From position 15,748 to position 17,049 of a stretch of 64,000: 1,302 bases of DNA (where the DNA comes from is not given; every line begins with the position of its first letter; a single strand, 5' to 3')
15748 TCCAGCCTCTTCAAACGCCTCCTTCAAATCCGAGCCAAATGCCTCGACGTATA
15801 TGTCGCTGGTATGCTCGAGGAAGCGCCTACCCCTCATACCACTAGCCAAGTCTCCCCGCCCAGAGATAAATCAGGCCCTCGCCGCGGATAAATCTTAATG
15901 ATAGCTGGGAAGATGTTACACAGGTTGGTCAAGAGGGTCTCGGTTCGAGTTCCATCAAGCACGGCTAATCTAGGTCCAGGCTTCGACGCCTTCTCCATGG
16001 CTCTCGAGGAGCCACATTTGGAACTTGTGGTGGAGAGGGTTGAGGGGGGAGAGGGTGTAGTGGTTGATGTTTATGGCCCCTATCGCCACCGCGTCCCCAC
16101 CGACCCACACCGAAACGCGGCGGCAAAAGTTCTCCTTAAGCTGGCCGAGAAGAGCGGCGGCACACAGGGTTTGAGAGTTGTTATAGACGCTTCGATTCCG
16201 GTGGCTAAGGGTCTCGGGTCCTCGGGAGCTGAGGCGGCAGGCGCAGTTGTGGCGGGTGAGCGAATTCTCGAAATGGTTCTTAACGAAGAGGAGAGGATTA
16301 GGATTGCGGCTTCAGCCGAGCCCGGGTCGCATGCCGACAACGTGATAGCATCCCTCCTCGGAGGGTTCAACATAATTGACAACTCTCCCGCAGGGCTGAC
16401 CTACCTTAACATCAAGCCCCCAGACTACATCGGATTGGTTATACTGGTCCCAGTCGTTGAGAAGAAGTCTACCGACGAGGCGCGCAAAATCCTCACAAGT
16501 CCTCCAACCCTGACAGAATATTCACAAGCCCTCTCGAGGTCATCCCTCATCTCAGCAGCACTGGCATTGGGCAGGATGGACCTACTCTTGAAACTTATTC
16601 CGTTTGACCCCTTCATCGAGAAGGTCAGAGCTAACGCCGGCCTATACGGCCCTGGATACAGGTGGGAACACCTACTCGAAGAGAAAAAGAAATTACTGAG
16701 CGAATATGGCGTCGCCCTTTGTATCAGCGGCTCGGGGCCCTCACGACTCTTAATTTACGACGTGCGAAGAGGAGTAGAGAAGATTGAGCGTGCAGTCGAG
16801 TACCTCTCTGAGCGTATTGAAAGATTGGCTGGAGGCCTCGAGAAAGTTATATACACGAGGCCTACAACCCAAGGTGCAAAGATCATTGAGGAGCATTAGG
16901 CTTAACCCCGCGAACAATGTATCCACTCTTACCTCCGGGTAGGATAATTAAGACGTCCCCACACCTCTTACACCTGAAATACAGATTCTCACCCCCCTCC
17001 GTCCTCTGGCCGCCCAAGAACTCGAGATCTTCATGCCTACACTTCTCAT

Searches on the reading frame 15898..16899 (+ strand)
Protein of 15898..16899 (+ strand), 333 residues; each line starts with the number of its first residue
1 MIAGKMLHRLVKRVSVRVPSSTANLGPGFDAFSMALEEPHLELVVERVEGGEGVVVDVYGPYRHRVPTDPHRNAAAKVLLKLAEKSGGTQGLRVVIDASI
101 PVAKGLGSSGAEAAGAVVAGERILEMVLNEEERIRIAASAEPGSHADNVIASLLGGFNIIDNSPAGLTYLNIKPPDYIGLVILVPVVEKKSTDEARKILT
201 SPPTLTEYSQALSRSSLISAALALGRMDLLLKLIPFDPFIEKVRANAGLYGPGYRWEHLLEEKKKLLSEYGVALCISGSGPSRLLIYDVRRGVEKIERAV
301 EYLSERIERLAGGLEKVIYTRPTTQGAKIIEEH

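Call 77: find_encoding_contigs(protein=window:15898-16899:+, flank=10000, max_places=1)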
Protein window:15898-16899:+ (333 aa): 4 contigs read that carry it; 1 place shown.
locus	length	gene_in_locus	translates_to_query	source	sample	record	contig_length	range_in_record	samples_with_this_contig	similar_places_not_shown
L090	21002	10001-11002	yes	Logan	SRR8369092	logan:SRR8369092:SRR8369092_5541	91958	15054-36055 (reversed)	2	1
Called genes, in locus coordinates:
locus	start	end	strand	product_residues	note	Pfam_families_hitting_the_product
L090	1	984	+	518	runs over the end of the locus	PF00587:tRNA-synt_2b (faint), PF01409:tRNA-synt_2d, PF17759:tRNA_synthFbeta (weak)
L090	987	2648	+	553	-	PF03484:B5, PF01409:tRNA-synt_2d, PF17759:tRNA_synthFbeta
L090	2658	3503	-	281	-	PF00800:PDT, PF01842:ACT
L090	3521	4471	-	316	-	PF01012:ETF, PF00766:ETF_alpha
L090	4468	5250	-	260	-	PF01012:ETF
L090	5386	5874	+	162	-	PF01243:PNPOx_N, PF16242:Pyrid_ox_like (weak)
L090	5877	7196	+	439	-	PF01040:UbiA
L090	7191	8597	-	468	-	PF07690:MFS_1, PF00083:Sugar_tr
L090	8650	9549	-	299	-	PF02598:Methyltrn_RNA_3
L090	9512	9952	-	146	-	PF01951:Archease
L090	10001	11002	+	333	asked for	PF00288:GHMP_kinases_N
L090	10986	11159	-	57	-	-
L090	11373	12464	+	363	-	PF01916:DS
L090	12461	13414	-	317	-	PF01916:DS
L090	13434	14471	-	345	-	PF22578:GGR_cat (faint)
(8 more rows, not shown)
